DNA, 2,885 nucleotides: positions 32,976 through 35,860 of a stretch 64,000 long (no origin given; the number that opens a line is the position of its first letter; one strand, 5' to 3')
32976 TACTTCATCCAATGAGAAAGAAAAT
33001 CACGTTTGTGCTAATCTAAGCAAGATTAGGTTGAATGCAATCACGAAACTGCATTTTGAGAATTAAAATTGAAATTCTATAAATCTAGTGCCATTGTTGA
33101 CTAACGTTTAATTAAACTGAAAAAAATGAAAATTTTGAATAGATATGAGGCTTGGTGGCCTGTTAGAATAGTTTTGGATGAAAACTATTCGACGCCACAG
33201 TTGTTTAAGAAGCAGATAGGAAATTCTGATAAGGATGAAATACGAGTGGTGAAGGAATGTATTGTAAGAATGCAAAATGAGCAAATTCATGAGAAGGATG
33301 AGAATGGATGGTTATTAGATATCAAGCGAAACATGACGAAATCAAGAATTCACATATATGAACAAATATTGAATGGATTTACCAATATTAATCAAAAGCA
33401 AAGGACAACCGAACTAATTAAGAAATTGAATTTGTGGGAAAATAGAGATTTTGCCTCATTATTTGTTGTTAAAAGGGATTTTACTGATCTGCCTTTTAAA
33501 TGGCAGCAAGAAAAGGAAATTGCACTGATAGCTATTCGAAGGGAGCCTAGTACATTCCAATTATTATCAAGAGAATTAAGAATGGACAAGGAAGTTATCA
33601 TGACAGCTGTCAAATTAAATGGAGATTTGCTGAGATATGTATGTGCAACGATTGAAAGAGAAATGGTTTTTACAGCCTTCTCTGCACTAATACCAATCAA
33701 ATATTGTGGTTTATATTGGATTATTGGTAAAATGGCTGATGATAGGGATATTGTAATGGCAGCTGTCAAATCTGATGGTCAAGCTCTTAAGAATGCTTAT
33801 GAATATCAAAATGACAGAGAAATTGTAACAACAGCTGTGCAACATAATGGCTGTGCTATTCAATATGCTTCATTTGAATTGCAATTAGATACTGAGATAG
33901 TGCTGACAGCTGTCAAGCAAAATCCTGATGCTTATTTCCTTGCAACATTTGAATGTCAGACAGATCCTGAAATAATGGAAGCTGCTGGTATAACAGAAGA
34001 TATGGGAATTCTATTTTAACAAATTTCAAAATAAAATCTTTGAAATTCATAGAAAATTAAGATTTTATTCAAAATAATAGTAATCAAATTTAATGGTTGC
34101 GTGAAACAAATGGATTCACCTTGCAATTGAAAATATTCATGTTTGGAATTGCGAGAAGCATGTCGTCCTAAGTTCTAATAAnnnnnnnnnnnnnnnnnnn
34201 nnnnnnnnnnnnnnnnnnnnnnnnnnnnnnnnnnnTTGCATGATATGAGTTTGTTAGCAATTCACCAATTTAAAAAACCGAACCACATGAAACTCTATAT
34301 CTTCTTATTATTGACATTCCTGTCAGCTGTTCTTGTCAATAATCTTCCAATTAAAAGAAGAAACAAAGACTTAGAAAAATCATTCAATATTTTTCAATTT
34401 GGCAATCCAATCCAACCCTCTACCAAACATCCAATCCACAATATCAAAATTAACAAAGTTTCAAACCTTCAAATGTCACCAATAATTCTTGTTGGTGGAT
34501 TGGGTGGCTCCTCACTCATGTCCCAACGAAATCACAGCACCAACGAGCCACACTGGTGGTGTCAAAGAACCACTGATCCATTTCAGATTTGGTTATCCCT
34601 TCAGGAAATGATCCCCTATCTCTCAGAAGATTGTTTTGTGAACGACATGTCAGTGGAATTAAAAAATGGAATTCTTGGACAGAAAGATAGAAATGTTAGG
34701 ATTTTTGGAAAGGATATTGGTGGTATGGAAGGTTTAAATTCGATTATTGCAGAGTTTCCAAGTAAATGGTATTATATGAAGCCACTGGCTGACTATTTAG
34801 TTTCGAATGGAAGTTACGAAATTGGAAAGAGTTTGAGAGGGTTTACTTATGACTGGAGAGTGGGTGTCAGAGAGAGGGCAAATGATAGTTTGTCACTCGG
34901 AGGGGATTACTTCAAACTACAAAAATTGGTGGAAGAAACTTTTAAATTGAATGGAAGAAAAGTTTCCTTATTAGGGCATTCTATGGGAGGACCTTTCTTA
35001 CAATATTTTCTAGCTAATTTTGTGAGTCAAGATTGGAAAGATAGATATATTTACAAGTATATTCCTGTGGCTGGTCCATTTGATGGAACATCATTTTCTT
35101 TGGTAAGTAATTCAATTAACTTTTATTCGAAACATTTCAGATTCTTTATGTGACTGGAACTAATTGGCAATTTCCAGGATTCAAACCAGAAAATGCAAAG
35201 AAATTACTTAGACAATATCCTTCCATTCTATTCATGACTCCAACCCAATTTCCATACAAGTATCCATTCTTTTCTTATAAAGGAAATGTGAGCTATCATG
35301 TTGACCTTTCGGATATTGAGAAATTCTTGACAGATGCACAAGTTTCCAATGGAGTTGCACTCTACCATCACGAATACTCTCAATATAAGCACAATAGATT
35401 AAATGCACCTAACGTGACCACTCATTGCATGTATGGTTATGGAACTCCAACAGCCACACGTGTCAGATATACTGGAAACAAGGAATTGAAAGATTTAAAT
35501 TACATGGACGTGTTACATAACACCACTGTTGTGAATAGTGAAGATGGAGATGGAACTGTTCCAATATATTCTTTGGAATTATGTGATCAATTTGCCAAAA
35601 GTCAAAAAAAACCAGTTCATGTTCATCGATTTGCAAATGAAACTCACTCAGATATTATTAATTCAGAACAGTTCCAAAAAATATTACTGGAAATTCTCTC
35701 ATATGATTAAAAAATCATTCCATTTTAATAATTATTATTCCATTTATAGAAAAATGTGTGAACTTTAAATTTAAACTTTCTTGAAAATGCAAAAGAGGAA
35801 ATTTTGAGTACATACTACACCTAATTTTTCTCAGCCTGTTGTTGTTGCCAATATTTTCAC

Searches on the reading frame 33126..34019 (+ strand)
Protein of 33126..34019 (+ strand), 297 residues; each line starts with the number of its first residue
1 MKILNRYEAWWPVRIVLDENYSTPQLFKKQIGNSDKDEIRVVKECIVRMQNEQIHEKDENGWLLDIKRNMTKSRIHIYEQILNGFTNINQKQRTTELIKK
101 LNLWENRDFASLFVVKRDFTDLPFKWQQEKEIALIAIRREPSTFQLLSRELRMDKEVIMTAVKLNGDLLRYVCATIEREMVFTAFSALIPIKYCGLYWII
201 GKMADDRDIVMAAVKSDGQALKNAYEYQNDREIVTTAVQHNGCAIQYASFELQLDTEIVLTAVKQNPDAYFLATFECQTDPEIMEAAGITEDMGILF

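Call 6: search_protein_families(library=pfam, proteins=[window:33126-34019:+], max_evalue=0.01)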
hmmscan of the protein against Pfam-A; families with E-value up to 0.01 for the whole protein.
window:33126-34019:+ (297 aa): 1 family
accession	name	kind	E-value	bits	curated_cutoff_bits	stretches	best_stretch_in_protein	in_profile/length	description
PF13475.11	DUF4116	-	2.7e-52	174.5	24.9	5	230-276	1-47/49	Domain of unknown function (DUF4116)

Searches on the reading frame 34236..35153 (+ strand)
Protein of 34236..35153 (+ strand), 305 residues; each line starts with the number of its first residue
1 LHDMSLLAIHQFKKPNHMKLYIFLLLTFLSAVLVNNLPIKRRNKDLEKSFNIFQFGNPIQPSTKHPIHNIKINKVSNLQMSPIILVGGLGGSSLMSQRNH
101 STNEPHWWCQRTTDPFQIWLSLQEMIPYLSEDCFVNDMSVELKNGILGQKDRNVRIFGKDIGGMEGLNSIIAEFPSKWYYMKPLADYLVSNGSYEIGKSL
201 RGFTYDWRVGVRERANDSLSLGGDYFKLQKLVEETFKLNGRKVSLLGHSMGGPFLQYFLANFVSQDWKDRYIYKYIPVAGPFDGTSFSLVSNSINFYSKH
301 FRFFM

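Call 6: search_protein_families(library=pfam, proteins=[window:34236-35153:+], max_evalue=0.01)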
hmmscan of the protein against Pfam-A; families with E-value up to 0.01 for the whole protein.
window:34236-35153:+ (305 aa): 3 families
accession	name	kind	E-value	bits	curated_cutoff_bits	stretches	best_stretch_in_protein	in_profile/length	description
PF02450.21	LCAT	-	3.2e-25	89.6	21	1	117-285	5-165/392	Lecithin:cholesterol acyltransferase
PF05057.20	DUF676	-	0.00049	20.1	20.3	1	239-289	74-132/217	Putative serine esterase (DUF676)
PF06028.17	DUF915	-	0.0064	16.3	22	0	241-286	103-147/255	Alpha/beta hydrolase of unknown function (DUF915)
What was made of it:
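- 34287..35710 (+): Intact LCAT-like gene (exon 1 34287-35102, 38-nt intron 35103-35140, exon 2 35141-35710; 461 aa). Equals N. gruberi XP_002676697, which is annotated from an internal Met as 341 aa. Pfam LCAT hits on both exons (call 6).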

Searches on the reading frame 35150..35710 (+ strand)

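Call 6: search_protein_families(library=pfam, proteins=[window:35150-35710:+], max_evalue=0.01)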
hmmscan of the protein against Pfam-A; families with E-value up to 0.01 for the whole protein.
window:35150-35710:+ (186 aa): 1 family
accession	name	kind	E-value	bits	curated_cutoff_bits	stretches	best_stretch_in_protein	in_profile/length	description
PF02450.21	LCAT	-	2.4e-14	53.8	21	1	63-167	276-382/392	Lecithin:cholesterol acyltransferase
